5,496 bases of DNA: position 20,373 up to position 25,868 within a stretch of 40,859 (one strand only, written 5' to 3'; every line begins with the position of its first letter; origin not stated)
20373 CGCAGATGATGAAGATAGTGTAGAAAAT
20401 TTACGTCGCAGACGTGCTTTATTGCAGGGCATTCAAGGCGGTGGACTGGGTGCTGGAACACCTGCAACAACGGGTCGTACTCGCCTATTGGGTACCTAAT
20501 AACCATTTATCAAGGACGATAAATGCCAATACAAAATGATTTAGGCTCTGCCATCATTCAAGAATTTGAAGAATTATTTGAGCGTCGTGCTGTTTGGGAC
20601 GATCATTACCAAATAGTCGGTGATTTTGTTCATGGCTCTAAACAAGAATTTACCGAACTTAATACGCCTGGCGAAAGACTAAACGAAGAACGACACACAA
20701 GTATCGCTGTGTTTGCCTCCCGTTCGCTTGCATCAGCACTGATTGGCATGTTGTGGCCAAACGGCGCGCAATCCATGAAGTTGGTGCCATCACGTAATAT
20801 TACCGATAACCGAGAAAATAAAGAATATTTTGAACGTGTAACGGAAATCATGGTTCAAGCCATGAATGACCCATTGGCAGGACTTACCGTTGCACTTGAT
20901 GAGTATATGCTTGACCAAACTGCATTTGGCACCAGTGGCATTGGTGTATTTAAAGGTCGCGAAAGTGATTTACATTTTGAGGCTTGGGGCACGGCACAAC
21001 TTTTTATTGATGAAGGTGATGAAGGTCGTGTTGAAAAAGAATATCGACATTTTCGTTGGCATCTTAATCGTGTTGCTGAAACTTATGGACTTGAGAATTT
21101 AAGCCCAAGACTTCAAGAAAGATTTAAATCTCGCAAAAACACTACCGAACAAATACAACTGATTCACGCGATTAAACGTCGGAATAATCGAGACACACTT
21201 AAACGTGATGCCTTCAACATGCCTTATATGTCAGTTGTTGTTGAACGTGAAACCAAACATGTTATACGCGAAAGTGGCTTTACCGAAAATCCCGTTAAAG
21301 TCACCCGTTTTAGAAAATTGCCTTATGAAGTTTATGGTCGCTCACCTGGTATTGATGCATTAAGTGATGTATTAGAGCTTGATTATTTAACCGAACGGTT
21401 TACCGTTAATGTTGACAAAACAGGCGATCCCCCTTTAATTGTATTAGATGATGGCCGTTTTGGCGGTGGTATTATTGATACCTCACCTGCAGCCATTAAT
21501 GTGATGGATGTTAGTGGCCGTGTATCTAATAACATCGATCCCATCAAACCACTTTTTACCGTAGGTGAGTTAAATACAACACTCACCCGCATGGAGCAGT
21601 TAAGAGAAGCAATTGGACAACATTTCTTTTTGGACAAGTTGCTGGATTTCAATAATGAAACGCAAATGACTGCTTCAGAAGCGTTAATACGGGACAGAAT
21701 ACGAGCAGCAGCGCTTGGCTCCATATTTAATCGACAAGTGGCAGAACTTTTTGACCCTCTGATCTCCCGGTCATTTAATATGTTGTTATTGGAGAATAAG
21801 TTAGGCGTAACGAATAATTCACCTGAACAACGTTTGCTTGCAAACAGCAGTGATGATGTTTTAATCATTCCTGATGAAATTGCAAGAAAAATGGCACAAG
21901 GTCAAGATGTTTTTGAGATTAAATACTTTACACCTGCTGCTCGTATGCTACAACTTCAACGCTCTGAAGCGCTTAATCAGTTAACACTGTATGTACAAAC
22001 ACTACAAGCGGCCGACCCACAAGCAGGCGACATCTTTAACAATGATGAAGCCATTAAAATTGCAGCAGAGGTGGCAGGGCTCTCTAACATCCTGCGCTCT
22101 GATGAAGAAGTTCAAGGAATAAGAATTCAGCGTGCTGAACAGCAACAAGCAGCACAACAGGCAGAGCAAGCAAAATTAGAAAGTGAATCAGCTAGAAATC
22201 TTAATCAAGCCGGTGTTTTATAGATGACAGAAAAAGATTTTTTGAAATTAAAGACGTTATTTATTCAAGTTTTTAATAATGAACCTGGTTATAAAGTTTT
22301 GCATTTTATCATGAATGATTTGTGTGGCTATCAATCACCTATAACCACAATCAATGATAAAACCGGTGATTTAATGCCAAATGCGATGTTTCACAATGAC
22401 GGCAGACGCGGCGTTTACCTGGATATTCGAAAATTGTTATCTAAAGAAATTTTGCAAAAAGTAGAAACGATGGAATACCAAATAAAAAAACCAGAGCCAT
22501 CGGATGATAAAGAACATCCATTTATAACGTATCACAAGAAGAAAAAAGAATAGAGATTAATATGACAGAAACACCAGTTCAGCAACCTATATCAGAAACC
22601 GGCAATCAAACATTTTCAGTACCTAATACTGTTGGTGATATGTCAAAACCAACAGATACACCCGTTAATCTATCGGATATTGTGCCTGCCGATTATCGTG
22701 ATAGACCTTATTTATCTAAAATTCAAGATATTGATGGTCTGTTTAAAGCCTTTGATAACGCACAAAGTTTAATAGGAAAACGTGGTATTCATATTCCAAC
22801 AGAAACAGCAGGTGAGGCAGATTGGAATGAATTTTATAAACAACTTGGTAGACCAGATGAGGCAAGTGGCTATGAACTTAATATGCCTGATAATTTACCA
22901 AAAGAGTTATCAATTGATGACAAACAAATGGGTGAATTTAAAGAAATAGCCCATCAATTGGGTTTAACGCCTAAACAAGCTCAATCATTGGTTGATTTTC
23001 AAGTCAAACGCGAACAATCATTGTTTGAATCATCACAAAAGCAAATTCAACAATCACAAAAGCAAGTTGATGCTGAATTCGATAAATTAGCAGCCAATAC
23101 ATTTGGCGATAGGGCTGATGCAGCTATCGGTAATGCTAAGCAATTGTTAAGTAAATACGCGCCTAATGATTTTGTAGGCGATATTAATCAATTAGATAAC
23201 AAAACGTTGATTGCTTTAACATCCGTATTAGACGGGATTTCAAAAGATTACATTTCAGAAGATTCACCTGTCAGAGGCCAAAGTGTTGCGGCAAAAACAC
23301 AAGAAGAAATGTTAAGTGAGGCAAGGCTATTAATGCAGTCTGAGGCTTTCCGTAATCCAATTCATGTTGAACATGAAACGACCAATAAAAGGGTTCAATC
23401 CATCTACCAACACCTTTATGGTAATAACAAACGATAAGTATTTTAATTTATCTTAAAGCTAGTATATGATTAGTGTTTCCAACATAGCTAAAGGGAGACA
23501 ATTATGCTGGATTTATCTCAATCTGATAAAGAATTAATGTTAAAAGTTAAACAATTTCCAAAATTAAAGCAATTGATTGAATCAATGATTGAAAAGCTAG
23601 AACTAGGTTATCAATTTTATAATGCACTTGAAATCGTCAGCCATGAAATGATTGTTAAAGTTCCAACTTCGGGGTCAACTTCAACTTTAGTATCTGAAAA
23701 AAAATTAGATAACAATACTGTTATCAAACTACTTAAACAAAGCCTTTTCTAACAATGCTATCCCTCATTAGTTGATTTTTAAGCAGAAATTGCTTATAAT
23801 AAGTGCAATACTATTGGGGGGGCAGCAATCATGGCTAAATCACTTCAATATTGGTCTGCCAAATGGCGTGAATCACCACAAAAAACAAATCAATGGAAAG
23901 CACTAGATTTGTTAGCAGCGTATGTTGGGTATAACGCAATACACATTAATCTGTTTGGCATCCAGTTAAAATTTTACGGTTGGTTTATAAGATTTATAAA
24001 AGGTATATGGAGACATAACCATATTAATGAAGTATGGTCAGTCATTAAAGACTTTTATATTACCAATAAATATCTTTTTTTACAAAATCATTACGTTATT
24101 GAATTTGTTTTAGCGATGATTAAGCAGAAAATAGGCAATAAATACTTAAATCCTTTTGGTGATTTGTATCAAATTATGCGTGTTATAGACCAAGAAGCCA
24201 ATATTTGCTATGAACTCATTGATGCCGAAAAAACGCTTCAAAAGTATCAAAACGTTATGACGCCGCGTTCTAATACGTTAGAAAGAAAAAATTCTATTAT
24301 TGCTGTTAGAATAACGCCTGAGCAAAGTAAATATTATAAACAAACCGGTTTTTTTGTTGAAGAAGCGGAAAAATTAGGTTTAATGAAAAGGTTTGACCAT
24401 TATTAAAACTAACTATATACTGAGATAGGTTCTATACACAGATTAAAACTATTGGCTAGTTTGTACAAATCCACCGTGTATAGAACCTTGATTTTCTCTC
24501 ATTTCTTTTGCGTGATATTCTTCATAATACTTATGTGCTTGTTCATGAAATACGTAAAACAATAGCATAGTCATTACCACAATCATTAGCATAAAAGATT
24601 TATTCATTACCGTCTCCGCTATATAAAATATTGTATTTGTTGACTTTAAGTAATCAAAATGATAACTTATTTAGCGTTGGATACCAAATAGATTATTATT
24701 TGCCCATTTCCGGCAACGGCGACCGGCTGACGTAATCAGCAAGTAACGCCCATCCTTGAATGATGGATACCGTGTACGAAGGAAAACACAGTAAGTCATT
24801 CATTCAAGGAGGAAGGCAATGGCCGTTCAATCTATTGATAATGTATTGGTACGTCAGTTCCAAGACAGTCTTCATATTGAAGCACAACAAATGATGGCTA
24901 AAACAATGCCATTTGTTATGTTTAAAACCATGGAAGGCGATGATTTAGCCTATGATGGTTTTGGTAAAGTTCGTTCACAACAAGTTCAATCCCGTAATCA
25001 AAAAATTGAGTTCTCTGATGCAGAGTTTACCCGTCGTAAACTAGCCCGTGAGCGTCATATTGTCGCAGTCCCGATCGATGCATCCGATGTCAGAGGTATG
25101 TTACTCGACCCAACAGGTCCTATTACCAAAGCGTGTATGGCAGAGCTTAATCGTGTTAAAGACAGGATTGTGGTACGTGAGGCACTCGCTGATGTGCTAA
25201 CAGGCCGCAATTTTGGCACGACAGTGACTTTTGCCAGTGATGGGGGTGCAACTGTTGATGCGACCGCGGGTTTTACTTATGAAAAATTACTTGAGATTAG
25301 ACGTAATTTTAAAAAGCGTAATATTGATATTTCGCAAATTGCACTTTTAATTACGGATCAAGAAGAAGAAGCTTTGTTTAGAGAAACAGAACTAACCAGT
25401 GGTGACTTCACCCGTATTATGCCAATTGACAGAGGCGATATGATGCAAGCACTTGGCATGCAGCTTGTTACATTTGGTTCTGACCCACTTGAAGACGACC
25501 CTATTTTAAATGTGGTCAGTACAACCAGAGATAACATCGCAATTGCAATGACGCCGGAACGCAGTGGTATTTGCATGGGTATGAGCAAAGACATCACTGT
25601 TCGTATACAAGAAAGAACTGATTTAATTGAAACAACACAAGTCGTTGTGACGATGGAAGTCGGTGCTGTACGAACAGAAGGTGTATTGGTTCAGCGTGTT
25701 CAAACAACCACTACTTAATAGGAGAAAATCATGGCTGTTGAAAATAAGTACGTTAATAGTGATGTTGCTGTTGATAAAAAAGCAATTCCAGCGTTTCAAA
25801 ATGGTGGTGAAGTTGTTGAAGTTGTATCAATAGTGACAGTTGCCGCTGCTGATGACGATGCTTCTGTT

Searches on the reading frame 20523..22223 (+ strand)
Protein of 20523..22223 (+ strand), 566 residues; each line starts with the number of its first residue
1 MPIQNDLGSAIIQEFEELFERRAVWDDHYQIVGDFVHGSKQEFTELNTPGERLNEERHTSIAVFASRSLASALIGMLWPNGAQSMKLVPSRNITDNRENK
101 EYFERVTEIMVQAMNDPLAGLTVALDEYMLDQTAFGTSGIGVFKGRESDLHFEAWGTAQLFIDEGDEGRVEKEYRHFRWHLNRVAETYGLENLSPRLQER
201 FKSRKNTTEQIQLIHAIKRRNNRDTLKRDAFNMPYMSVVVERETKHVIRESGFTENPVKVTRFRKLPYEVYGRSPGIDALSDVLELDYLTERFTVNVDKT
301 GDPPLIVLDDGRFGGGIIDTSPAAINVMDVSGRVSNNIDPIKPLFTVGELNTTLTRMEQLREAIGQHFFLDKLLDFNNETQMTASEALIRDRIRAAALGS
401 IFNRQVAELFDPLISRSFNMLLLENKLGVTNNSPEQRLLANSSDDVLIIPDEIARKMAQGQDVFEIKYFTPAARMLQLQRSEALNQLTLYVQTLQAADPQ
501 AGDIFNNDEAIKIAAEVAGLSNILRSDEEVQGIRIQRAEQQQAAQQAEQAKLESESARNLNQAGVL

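Call 29: search_protein_families(library=phrogs, proteins=[window:20523-22223:+], max_evalue=0.001)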
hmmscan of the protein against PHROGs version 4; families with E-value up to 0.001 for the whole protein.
window:20523-22223:+ (566 aa): 4 families
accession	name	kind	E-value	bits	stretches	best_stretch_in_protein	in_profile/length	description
phrog_332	-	connector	4.4e-84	283.8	1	6-563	9-544/560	head-tail adaptor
phrog_21643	-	unknown function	5e-23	82.6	1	335-563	46-253/268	-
phrog_21528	-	unknown function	3.9e-15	56.9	1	10-223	5-219/224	-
phrog_449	-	connector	1.6e-06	27.9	1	58-559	55-510/520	head-tail adaptor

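Call 41: search_dna_similar(query=window:20523-22220:+, collection=phages, mode=protein, max_evalue=1e-10, max_rows=20)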
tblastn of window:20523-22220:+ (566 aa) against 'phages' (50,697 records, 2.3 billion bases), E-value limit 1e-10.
Records with a match: 162; places in all: 162; records where one place covers at least 80% of the query: 135.
Best place of each record, by identity: <60% 162.
By first word of the organism name: Vibrio 44; Pelagibacter 23; Escherichia 14; Salmonella 12; Caudoviricetes 11; Pseudomonas 9; Bordetella 5; Burkholderia 5; Acinetobacter 5; Klebsiella 4; and 15 more.
By host as written in the record: - 48; Candidatus Pelagibacter ubique HTCC1062 14; Vibrio cholerae 2095 9; Vibrio cholerae 6; Candidatus Pelagibacter sp. HTCC1062 4; Escherichia coli O157:H7 4; Salmonella enterica subsp. enterica serovar Heidelberg 3; Vibrio splendidus 3; and 51 more.
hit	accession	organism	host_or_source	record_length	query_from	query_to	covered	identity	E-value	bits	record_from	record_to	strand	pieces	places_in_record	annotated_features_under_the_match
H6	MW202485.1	Caudoviricetes sp.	Manatee Spring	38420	15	531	91%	39.2%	1e-104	351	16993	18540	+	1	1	head to tail connecting protein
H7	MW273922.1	Pelagibacter phage HTVC034P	Candidatus Pelagibacter sp. HTCC1062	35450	4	532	93%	29.4%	1e-45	179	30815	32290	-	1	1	head-tail connector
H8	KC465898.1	Pelagibacter phage HTVC010P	Candidatus Pelagibacter ubique HTCC1062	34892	4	532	93%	29.0%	7e-44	173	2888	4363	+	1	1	head-tail connector protein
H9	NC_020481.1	Pelagibacter phage HTVC010P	Candidatus Pelagibacter ubique HTCC1062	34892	4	532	93%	29.0%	7e-44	173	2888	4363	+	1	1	head-tail adaptor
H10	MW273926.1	Pelagibacter phage HTVC204P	Candidatus Pelagibacter sp. FZCC0015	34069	4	530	93%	29.0%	5e-46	180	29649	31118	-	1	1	head-tail connector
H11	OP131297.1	Pelagibacter phage Skadi-3 EXVC103P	Candidatus Pelagibacter ubique HTCC1062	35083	4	520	91%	29.6%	3e-47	184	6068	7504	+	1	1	head-tail connector/portal protein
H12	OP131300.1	Pelagibacter phage Skadi-7 EXVC107P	Candidatus Pelagibacter ubique HTCC1062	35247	4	520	91%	29.6%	3e-47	184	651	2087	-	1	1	head-tail connector/portal protein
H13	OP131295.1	Pelagibacter phage Skadi-10 EXVC110P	Candidatus Pelagibacter ubique HTCC1062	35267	4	520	91%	29.6%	3e-47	184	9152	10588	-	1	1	head-tail connector/portal protein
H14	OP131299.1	Pelagibacter phage Skadi-2 EXVC102P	Candidatus Pelagibacter ubique HTCC1062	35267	4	520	91%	29.6%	3e-47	184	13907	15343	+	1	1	head-tail connector/portal protein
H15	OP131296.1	Pelagibacter phage Skadi-8 EXVC108P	Candidatus Pelagibacter ubique HTCC1062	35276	4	520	91%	29.6%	3e-47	184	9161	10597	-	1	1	head-tail connector/portal protein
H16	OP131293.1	Pelagibacter phage Skadi-5 EXVC105P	Candidatus Pelagibacter ubique HTCC1062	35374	4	520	91%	29.6%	3e-47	184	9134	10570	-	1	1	head-tail connector/portal protein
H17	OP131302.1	Pelagibacter phage Skadi-1 EXVC101P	Candidatus Pelagibacter ubique HTCC1062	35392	4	520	91%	29.6%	3e-47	184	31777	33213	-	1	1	head-tail connector/portal protein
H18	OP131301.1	Pelagibacter phage Skadi-4 EXVC104P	Candidatus Pelagibacter ubique HTCC1062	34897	4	520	91%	29.6%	3e-47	183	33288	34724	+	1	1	similar to head-tail connector/portal protein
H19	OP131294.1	Pelagibacter phage Skadi-6 EXVC106P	Candidatus Pelagibacter ubique HTCC1062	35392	4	520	91%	29.6%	3e-47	183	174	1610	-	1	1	similar to head-tail connector/portal protein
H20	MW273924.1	Pelagibacter phage HTVC100P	Candidatus Pelagibacter sp. HTCC7211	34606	3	520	92%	29.0%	6e-47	182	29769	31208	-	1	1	head-tail connector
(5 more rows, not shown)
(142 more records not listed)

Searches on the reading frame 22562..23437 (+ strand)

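Call 34: search_protein_families(library=phrogs, proteins=[window:22562-23437:+], max_evalue=0.001)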
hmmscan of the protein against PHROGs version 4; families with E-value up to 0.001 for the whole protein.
window:22562-23437:+ (291 aa): 3 families
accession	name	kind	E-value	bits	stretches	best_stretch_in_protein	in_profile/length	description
phrog_3742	-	unknown function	3.6e-32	113.5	1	32-286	38-286/287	-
phrog_458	-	other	1.3e-12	49.2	1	81-243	73-231/246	protease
phrog_30010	-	unknown function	0.00041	20.2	1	113-200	62-144/517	-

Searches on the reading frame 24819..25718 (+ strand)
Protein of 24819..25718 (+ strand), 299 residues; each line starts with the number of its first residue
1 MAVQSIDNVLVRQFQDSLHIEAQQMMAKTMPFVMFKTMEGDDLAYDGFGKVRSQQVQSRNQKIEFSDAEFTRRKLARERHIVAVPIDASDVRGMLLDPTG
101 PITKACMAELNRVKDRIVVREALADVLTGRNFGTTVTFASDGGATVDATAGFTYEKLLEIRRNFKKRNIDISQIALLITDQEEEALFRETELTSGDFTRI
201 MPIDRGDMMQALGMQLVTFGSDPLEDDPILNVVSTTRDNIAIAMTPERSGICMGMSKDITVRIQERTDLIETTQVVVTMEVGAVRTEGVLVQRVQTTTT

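Call 34: search_protein_families(library=phrogs, proteins=[window:24819-25718:+], max_evalue=0.001)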
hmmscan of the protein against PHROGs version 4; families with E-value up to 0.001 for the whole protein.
window:24819-25718:+ (299 aa): 1 family
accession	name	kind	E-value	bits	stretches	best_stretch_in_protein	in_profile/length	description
phrog_3437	-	head and packaging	2.2e-36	126.6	1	4-296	5-291/294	major head protein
